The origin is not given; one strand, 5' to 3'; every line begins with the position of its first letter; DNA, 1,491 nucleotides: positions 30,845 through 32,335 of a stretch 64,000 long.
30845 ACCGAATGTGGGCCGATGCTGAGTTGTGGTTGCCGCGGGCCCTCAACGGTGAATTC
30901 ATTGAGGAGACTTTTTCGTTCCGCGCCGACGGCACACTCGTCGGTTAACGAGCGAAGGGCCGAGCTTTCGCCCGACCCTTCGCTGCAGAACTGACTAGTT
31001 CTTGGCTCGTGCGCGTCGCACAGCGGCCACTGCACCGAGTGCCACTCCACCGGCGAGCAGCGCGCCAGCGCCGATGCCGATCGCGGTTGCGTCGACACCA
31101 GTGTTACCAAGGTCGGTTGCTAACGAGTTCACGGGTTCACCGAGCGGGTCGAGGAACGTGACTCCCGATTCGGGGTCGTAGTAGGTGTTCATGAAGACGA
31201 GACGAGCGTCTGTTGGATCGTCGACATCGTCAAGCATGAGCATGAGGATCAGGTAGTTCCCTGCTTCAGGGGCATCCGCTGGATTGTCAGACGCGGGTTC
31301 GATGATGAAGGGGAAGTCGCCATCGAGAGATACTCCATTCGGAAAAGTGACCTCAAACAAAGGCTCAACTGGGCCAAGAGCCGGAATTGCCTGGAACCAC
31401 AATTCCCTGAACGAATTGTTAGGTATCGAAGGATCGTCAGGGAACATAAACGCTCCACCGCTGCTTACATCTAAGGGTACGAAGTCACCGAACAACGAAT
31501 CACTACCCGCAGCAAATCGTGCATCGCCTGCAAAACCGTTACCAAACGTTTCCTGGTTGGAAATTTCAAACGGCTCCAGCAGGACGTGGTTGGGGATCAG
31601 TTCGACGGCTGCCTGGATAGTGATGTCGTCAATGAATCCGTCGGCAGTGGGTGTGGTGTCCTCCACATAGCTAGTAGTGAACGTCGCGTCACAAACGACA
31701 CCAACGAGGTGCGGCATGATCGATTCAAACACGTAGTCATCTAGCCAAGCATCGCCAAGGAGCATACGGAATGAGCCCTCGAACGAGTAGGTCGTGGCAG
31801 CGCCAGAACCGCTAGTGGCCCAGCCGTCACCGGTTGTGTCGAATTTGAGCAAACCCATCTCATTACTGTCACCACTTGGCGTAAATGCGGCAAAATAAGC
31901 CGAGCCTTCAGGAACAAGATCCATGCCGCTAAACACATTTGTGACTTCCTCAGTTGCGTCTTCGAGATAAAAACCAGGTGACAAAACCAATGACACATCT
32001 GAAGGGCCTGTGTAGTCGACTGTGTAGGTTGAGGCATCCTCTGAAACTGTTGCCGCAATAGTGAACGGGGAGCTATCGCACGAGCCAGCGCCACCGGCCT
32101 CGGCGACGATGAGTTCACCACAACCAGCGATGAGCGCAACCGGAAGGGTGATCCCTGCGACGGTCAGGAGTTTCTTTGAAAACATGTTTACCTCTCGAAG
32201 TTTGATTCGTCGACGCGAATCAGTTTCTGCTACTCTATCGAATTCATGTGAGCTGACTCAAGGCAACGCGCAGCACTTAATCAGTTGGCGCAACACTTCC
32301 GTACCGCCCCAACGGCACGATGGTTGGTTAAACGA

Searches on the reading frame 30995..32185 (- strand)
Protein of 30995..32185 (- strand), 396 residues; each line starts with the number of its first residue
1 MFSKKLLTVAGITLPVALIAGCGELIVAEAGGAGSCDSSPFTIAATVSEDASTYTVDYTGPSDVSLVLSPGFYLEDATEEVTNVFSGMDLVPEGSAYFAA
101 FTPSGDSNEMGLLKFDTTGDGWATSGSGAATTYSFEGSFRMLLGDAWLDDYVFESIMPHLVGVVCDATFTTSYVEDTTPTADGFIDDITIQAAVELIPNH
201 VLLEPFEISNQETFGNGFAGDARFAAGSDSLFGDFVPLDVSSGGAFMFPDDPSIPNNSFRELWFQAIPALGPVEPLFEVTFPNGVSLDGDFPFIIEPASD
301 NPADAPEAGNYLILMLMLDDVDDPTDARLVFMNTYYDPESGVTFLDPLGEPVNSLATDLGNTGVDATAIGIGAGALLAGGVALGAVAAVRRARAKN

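Call 3: search_protein_families(library=pfam, proteins=[window:30995-32185:-], max_evalue=0.01)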
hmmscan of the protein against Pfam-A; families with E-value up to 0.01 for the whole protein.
window:30995-32185:- (396 aa): 0 families

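Call 4: search_protein_families(library=ncbifam, proteins=[window:30995-32185:-], max_evalue=0.01)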
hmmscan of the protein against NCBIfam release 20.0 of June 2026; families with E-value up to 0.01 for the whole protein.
window:30995-32185:- (396 aa): 0 families

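Call 11: search_protein_families(library=pfam, proteins=[window:30995-32185:-], max_evalue=10)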
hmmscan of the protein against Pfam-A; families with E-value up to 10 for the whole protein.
window:30995-32185:- (396 aa): 1 family
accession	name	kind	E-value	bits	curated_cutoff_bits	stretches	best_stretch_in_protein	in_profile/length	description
PF05658.19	YadA_head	-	0.8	10.6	25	1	362-385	2-25/27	YadA head domain repeat (2 copies)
